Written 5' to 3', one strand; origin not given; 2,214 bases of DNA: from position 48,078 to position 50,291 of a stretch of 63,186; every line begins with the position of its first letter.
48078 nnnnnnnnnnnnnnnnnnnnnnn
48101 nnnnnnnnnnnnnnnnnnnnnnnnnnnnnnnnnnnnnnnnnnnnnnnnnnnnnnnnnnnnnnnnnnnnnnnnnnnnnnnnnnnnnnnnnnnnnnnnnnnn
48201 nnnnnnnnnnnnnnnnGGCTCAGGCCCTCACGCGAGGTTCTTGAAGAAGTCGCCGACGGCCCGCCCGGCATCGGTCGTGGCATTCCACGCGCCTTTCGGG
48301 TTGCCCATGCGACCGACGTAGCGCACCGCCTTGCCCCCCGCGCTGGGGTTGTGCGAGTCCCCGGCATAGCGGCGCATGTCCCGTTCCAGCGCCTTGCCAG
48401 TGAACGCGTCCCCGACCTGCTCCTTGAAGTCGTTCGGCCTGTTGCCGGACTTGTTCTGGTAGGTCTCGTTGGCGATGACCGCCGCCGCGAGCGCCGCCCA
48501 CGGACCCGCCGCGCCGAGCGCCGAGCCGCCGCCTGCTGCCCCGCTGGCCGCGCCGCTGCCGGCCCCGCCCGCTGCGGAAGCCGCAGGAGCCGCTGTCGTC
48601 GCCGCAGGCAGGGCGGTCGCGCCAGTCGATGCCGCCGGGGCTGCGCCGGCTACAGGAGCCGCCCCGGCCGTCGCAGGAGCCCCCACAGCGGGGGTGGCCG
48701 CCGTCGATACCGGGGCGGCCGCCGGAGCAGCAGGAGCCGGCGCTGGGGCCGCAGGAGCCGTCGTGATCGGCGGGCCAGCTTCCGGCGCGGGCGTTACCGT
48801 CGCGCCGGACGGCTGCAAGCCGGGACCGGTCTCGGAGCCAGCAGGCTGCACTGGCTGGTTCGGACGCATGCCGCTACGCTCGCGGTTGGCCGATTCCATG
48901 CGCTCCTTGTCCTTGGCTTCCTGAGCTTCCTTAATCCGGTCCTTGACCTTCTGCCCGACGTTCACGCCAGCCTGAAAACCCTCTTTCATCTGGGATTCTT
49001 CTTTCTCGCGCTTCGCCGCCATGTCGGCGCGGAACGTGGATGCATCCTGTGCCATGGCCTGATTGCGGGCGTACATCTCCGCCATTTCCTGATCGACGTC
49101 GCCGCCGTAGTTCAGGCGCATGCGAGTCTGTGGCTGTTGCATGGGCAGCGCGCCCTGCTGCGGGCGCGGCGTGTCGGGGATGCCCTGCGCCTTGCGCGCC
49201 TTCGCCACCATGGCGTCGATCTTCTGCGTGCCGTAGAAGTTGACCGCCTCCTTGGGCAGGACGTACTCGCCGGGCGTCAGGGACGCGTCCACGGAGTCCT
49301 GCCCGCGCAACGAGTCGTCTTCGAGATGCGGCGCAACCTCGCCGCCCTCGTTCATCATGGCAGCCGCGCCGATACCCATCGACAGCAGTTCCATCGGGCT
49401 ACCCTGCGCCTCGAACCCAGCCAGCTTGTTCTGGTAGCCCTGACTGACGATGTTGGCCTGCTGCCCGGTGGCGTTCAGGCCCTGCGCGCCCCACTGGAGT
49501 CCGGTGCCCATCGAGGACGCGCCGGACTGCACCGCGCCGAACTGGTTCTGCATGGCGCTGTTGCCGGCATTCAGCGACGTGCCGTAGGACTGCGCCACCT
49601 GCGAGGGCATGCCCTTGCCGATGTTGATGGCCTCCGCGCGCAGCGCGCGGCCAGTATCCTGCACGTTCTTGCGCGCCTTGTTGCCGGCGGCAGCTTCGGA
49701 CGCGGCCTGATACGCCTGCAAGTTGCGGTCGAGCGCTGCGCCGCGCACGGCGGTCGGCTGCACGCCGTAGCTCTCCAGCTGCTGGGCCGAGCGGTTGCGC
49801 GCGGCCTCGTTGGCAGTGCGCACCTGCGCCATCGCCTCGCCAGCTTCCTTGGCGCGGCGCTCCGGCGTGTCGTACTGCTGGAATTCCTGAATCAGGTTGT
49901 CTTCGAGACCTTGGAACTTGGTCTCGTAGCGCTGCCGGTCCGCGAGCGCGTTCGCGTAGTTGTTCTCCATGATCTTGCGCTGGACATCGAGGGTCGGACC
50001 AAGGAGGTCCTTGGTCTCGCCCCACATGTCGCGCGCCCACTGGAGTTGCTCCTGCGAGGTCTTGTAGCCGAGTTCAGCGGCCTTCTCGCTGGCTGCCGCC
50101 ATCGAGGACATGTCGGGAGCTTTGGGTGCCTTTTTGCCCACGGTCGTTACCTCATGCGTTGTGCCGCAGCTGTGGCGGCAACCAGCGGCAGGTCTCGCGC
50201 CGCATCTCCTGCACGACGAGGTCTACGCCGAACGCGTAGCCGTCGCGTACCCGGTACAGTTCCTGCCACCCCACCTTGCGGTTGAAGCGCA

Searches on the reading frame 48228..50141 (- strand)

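Call 8: search_protein_families(library=phrogs, proteins=[window:48228-50141:-])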
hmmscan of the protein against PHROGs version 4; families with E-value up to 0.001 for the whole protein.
window:48228-50141:- (637 aa): 2 families
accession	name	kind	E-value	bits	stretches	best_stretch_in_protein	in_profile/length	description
phrog_8003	-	head and packaging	7.6e-54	184.4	1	2-259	15-274/389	virion structural protein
phrog_611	-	unknown function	2.8e-06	28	1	65-232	24-196/218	-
